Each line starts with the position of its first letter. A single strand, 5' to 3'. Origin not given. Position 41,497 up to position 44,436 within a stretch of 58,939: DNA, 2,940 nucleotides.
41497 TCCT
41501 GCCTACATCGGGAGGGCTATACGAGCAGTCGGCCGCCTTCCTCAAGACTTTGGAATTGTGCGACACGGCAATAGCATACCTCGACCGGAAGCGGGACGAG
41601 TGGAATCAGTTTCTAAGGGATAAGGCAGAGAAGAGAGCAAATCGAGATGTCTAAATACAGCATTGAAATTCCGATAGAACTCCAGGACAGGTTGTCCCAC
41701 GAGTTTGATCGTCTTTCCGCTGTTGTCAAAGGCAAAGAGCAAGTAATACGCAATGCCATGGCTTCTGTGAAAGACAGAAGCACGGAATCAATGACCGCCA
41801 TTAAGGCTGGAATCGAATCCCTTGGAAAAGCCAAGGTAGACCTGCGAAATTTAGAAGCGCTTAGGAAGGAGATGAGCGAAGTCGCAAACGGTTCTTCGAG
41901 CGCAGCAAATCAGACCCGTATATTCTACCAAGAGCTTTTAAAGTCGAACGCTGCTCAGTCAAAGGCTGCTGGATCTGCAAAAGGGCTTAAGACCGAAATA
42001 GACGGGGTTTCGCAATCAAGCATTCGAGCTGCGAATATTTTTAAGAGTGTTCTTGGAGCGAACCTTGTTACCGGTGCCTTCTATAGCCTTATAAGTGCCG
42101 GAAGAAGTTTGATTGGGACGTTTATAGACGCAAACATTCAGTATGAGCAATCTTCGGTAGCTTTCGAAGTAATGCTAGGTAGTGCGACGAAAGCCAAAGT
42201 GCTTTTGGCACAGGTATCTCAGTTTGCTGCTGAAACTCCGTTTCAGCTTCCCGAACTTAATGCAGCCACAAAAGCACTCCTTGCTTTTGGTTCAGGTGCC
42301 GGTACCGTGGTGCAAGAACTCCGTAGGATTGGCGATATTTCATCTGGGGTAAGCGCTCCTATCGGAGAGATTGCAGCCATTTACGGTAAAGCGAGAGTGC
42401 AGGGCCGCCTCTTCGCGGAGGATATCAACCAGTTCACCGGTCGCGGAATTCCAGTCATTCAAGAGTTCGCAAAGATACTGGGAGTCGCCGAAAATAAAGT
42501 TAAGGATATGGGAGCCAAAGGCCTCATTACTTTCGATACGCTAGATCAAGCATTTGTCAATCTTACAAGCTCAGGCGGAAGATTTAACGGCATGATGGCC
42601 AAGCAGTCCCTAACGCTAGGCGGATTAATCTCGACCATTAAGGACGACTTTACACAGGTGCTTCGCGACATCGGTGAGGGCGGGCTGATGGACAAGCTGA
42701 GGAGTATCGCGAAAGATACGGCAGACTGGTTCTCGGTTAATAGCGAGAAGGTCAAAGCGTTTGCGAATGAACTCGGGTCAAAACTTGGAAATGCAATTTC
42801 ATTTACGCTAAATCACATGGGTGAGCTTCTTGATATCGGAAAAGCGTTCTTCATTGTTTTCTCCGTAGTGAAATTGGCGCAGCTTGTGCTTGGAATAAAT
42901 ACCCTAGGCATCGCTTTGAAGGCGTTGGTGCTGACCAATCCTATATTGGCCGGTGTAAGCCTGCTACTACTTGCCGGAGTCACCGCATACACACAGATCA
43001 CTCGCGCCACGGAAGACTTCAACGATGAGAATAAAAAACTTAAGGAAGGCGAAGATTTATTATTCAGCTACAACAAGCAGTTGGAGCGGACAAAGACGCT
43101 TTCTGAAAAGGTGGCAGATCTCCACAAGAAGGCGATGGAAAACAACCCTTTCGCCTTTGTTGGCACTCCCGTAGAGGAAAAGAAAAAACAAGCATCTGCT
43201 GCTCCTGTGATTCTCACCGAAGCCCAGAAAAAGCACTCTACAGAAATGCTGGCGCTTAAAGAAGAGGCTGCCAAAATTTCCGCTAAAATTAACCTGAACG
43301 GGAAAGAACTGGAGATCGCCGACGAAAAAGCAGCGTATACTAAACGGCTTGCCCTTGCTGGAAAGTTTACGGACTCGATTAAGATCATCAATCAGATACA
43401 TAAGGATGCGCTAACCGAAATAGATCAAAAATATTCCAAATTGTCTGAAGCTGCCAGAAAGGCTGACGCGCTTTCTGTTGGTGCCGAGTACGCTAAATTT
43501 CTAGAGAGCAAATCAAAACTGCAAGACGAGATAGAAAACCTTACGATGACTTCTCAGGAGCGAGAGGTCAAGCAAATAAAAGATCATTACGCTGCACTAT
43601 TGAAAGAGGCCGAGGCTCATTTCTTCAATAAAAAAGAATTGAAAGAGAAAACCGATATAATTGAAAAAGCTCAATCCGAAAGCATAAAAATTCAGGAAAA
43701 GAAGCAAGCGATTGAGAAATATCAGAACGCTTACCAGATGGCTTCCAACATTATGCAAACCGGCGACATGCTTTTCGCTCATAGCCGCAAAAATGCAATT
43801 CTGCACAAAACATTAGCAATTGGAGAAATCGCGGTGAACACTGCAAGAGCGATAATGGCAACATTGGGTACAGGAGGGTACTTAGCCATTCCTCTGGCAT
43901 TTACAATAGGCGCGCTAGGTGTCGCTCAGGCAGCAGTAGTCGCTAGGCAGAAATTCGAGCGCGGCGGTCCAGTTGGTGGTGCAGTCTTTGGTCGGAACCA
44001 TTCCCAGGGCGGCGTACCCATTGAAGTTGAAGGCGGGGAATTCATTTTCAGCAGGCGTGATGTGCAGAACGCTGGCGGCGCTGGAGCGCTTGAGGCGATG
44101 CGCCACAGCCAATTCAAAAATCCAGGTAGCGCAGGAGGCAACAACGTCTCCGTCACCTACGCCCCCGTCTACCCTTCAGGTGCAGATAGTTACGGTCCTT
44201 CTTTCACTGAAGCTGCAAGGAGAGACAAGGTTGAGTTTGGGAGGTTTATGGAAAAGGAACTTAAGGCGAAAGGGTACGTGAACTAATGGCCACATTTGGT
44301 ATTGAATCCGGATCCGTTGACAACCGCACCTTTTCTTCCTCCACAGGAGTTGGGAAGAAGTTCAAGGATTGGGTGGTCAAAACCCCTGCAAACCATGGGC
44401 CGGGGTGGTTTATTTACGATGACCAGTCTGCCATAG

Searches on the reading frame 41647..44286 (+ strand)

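Call 7: search_protein_families(library=pfam, proteins=[window:41647-44286:+], max_evalue=0.1)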
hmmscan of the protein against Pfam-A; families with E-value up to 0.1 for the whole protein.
window:41647-44286:+ (879 aa): 2 families
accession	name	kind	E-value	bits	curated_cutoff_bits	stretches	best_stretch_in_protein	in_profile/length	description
PF20155.4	TMP_3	-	6.4e-22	78.6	41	1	159-343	3-191/192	Tape measure protein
PF00877.26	NLPC_P60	-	0.083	13.3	23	0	677-727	26-74/105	NlpC/P60 family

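Call 8: search_protein_families(library=phrogs, proteins=[window:41647-44286:+], max_evalue=0.01)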
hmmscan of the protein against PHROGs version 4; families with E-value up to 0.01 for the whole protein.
window:41647-44286:+ (879 aa): 10 families
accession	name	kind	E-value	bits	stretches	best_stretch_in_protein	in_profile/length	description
phrog_9959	-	tail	1.7e-72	245.7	1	89-345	5-257/1708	tail length tape measure protein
phrog_12798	-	tail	3.2e-23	82.9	1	145-346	47-250/1031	tail length tape measure protein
phrog_973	-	tail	7e-23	81.5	1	67-383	28-366/1465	tail length tape measure protein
phrog_1686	-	tail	8.2e-14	51.4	1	89-370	56-345/1224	tail length tape measure protein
phrog_1942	-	tail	3.7e-10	39.9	1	125-332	120-321/1178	tail length tape measure protein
phrog_1716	-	tail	1.5e-09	37.9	1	145-396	72-305/943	tail length tape measure protein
phrog_16692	-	unknown function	2.4e-08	33.9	1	35-264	68-285/1107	-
phrog_2335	-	tail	3.6e-05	22.9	1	272-442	611-767/1536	tail length tape measure protein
phrog_16277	-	tail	0.00038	18.6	1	191-335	270-415/1851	tail length tape measure protein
phrog_23574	-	tail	0.00042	18.7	1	147-375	314-516/1441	tail length tape measure protein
